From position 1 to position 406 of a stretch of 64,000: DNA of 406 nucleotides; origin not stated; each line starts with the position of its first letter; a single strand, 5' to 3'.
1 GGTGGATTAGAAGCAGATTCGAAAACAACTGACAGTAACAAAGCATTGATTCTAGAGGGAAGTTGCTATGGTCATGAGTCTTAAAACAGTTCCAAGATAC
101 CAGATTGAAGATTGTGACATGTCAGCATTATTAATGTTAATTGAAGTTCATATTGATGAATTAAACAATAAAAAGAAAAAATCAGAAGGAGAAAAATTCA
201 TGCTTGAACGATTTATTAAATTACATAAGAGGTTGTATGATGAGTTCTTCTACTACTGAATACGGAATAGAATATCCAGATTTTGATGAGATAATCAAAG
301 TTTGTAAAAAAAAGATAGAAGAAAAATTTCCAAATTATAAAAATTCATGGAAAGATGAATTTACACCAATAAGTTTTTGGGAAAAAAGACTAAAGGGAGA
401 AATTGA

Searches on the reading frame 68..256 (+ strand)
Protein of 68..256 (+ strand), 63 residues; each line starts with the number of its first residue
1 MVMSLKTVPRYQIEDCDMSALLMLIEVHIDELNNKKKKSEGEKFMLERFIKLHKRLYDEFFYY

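Call 69: search_protein_families(library=pfam, alignment_id=A5, max_evalue=0.001)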
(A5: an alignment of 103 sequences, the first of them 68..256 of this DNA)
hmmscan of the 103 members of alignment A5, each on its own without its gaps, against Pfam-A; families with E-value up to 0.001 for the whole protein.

A. member 1, window:68-256:+ (63 aa): 0 families

B. families by the number of members that match (of 103 scanned): 15 families
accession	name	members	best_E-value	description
PF05063.20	MT-A70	1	1.9e-25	MT-A70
PF24239.1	DUF7447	1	5.1e-17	Family of unknown function (DUF7447)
PF03235.19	GmrSD_N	1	1.6e-14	GmrSD restriction endonuclease, N-terminal domain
PF00176.29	SNF2-rel_dom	1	3e-10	SNF2-related domain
PF00271.37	Helicase_C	1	1.6e-07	Helicase conserved C-terminal domain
PF04851.21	ResIII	1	1.7e-06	Type III restriction enzyme, res subunit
PF05552.17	MS_channel_1st_1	1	8e-06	Mechanosensitive ion channel, conserved TM helix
PF13391.12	HNH_2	1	1.4e-05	HNH endonuclease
PF01935.23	DUF87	1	2e-05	Helicase HerA, central domain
PF05707.18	Zot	1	2.5e-05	Zonular occludens toxin (Zot)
PF06729.17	CENP-R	1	9.7e-05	Kinetochore component, CENP-R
PF02481.21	DNA_processg_A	1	0.00013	DNA recombination-mediator protein A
PF00924.24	MS_channel_2nd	1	0.00015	Mechanosensitive ion channel, beta-domain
PF25258.1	DUF7859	1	0.00036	Family of unknown function (DUF7859)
PF05211.17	NLBH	1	0.00046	Neuraminyllactose-binding hemagglutinin precursor (NLBH)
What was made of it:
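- On Inverton (invertible DNA switch): Call 69 finds none in 64 kb.
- On Iteron-type replication origin: No initiator is recognisable (call 69).
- No recognisable initiator, relaxase or terminase lies nearby or anywhere in the window (call 69). No serine or tyrosine recombinase was found among 103 ORFs (call 69).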
